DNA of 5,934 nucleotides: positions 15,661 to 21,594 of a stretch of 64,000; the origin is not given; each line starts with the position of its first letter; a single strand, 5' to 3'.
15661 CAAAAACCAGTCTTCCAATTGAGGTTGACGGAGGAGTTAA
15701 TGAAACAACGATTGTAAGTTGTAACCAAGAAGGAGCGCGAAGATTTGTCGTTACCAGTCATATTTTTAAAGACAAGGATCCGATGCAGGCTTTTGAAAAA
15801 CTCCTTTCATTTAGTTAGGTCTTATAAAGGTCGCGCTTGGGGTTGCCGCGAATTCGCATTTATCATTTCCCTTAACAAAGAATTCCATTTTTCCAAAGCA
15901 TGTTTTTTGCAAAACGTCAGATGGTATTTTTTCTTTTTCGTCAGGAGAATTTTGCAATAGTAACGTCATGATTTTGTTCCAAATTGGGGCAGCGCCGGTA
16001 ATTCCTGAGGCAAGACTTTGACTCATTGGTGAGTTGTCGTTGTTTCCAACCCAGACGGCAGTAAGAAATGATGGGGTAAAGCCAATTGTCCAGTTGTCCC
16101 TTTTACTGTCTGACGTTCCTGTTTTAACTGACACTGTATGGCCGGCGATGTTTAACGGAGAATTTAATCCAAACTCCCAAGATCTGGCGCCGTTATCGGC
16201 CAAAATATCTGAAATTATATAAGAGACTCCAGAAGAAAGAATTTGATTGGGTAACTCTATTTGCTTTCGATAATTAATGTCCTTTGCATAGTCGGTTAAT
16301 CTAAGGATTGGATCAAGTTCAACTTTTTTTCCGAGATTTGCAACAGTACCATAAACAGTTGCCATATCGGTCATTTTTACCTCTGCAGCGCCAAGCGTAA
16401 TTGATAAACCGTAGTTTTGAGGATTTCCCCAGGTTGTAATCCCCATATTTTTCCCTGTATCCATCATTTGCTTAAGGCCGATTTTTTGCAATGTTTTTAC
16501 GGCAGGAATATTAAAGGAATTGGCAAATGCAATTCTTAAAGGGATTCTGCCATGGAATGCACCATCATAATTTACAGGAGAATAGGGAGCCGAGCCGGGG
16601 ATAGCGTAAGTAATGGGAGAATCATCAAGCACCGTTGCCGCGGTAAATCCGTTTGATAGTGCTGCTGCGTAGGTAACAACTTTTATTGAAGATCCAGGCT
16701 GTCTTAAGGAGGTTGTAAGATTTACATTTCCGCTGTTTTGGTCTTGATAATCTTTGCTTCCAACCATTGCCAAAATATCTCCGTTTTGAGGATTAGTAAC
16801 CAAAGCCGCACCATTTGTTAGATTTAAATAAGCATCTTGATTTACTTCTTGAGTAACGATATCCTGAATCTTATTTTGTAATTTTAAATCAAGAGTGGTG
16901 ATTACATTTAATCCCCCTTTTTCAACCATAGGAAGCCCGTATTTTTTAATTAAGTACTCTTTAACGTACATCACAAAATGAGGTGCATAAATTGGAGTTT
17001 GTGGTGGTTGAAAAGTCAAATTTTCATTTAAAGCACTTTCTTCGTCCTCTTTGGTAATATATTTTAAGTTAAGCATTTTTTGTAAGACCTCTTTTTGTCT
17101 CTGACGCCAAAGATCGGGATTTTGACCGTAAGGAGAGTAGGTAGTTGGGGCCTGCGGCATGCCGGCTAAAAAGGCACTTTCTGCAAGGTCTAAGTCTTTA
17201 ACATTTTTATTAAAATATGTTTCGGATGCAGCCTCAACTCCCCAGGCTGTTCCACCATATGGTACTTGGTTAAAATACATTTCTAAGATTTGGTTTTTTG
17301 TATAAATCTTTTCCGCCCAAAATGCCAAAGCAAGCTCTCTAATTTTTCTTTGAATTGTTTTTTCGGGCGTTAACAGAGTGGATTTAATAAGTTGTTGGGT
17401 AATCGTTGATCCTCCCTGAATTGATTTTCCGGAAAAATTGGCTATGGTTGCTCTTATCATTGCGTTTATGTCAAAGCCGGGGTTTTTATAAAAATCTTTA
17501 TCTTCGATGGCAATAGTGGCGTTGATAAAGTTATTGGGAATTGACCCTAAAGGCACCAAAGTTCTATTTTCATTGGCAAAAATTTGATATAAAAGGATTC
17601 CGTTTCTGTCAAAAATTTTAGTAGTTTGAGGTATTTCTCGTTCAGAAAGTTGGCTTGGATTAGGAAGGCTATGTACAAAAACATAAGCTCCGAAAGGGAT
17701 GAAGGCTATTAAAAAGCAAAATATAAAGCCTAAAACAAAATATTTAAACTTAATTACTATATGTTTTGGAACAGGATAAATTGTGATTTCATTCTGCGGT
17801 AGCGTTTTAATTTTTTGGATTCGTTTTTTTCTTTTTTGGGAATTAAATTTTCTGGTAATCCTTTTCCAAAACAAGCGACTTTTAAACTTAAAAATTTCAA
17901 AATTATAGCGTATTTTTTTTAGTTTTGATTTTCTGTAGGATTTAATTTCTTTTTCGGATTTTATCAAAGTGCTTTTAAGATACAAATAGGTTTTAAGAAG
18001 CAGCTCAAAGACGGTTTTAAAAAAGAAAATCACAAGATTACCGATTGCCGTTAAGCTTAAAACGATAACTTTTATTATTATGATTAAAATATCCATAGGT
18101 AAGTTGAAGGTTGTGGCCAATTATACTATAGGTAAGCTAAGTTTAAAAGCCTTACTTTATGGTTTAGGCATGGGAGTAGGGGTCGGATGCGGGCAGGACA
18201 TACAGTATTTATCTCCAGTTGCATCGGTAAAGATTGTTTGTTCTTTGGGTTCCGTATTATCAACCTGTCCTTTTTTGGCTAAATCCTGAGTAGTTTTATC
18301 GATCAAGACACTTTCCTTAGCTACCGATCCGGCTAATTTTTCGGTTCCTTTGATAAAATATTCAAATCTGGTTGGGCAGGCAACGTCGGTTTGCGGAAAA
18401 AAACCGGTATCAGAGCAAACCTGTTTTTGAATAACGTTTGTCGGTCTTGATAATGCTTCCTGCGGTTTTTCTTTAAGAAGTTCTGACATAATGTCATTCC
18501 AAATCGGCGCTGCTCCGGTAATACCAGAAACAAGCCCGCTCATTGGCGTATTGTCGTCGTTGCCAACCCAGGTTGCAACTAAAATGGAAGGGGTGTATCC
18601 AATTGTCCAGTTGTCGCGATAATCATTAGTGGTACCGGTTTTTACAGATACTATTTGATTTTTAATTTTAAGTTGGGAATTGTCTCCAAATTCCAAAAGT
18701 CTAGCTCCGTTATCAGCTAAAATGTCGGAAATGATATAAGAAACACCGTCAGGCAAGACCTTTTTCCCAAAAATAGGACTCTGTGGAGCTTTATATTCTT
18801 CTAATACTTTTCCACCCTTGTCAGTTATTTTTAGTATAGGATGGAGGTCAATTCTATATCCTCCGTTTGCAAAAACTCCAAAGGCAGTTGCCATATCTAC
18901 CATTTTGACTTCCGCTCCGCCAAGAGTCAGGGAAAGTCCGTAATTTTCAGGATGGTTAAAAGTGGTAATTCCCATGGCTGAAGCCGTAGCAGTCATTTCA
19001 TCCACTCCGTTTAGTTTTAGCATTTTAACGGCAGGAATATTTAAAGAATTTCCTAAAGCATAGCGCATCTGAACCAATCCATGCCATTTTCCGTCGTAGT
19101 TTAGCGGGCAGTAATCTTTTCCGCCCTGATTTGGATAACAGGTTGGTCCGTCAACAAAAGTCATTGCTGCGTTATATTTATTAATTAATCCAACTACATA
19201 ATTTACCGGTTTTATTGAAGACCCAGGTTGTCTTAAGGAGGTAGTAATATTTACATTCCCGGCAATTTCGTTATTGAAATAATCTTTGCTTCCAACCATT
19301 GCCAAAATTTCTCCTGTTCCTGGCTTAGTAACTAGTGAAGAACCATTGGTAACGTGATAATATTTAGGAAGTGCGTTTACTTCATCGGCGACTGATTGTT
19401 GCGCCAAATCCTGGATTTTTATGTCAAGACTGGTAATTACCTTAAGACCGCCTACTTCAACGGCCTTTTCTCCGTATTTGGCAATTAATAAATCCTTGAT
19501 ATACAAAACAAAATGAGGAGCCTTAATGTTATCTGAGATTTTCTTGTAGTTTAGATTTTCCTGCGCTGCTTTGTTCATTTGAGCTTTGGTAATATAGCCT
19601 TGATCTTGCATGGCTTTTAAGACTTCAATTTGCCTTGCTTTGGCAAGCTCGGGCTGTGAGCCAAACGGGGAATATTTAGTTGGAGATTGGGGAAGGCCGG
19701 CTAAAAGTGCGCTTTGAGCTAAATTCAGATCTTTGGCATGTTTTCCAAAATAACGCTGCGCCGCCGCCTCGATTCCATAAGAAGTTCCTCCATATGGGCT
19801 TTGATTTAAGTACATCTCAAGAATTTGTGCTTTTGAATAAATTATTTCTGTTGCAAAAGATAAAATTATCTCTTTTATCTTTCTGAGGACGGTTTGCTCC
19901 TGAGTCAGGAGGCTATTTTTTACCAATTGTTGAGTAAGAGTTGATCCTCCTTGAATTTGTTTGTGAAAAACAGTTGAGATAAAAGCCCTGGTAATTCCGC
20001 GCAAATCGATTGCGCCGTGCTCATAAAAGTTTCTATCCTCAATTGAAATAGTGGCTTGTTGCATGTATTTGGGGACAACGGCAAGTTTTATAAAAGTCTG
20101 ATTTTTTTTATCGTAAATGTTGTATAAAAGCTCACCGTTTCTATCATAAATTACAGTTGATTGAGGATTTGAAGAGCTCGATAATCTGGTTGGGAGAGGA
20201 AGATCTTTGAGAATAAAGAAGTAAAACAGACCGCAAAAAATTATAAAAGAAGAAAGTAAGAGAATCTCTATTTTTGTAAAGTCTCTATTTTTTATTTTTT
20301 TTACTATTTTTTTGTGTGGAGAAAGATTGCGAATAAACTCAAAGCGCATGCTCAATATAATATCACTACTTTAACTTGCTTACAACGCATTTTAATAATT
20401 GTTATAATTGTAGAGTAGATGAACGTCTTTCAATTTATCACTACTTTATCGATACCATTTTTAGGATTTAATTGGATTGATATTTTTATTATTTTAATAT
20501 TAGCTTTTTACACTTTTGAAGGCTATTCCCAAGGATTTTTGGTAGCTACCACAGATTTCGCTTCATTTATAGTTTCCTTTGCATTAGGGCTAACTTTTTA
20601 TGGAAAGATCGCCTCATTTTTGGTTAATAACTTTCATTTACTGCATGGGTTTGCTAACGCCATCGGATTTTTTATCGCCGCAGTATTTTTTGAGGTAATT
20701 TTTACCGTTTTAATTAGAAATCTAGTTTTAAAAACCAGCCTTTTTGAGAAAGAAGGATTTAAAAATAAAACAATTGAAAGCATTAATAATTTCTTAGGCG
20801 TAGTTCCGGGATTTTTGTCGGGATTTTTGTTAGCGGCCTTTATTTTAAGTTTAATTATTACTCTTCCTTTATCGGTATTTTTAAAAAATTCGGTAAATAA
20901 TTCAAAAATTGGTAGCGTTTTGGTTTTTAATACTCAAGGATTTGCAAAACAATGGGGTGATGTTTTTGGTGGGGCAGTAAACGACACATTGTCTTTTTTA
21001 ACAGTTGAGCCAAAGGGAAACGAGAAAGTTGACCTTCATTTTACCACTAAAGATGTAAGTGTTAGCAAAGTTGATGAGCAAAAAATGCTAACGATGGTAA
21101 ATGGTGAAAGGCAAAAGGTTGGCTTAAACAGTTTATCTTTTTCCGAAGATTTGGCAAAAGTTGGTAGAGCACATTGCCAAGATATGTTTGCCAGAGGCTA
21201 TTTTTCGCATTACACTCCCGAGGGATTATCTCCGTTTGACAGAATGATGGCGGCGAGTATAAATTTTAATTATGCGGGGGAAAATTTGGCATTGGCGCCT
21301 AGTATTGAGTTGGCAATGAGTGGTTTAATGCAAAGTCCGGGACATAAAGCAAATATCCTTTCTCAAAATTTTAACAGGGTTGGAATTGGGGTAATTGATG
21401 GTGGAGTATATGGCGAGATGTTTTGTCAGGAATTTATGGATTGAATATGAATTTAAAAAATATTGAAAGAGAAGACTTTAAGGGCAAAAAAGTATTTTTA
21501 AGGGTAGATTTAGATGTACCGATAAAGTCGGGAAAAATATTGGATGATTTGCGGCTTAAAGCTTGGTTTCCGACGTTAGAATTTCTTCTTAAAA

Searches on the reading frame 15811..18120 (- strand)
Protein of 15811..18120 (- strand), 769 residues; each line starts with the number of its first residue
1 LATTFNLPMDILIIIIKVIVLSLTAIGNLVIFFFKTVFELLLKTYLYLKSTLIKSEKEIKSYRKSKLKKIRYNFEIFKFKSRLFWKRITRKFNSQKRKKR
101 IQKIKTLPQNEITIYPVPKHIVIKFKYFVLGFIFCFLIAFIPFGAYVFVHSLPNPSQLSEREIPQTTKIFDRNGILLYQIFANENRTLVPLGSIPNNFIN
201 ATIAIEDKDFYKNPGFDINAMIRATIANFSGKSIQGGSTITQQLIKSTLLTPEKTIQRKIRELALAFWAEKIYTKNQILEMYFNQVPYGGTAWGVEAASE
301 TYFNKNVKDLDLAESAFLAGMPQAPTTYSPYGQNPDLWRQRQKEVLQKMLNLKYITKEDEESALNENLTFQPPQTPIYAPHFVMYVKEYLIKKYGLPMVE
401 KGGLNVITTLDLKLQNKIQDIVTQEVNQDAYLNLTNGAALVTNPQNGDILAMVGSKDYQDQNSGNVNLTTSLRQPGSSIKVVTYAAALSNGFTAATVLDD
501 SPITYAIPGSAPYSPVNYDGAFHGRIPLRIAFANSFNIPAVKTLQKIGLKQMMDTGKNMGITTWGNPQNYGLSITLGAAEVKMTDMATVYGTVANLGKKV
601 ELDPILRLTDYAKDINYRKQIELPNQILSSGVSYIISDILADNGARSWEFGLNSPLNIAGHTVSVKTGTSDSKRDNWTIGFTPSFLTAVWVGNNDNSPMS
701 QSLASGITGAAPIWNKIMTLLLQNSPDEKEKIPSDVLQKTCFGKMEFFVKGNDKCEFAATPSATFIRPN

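Call 26: search_protein_families(library=pfam, proteins=[window:15811-18120:-], max_evalue=0.01)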
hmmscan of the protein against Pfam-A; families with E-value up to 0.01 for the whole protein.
window:15811-18120:- (769 aa): 2 families
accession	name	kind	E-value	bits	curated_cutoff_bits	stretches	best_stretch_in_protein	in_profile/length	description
PF00912.28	Transgly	-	1.1e-61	207.8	27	1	177-349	5-177/178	Transglycosylase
PF00905.27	Transpeptidase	-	1.9e-24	86.9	22.1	1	437-718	1-298/299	Penicillin binding protein transpeptidase domain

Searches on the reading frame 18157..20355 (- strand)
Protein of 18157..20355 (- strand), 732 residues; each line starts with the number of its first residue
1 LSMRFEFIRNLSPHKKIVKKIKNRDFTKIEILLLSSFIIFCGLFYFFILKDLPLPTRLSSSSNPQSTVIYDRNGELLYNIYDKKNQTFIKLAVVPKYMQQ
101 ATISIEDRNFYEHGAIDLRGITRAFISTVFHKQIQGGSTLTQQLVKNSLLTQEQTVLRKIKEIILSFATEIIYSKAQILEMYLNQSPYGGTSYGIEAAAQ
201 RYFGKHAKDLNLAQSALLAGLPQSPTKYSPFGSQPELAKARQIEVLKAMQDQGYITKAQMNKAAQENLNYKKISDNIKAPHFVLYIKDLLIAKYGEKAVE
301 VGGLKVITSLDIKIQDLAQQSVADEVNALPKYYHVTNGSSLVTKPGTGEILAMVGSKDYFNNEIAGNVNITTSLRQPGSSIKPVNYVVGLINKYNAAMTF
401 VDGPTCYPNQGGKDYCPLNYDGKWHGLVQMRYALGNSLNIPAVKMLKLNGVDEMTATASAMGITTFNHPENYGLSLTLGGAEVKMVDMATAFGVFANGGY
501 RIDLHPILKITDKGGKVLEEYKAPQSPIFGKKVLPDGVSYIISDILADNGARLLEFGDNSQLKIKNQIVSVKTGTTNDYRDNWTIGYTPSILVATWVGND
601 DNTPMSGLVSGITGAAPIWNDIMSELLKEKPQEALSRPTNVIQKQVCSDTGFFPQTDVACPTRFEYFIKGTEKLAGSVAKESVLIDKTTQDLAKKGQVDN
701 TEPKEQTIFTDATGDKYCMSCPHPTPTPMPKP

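Call 26: search_protein_families(library=pfam, proteins=[window:18157-20355:-], max_evalue=0.01)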
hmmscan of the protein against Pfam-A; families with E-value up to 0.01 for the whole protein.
window:18157-20355:- (732 aa): 3 families
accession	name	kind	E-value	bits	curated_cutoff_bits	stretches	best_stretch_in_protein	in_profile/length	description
PF00912.28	Transgly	-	9.3e-61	204.8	27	1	74-250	2-178/178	Transglycosylase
PF00905.27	Transpeptidase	-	3.2e-17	63.1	22.1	1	339-623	2-298/299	Penicillin binding protein transpeptidase domain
PF08565.17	CDC37_M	-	0.0044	17.5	25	0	123-185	30-92/113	Cdc37 Hsp90 binding domain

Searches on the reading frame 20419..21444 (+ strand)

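Call 106: search_protein_families(library=pfam, proteins=[window:20419-21444:+], max_evalue=0.00001)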
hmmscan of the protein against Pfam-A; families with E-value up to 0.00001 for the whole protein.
window:20419-21444:+ (341 aa): 2 families
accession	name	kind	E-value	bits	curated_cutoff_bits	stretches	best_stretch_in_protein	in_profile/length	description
PF00188.32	CAP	-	4.2e-14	53.8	21.1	1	224-337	1-115/117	Cysteine-rich secretory protein family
PF02674.22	Colicin_V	-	4.9e-14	53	29.3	1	20-167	1-138/144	Colicin V production protein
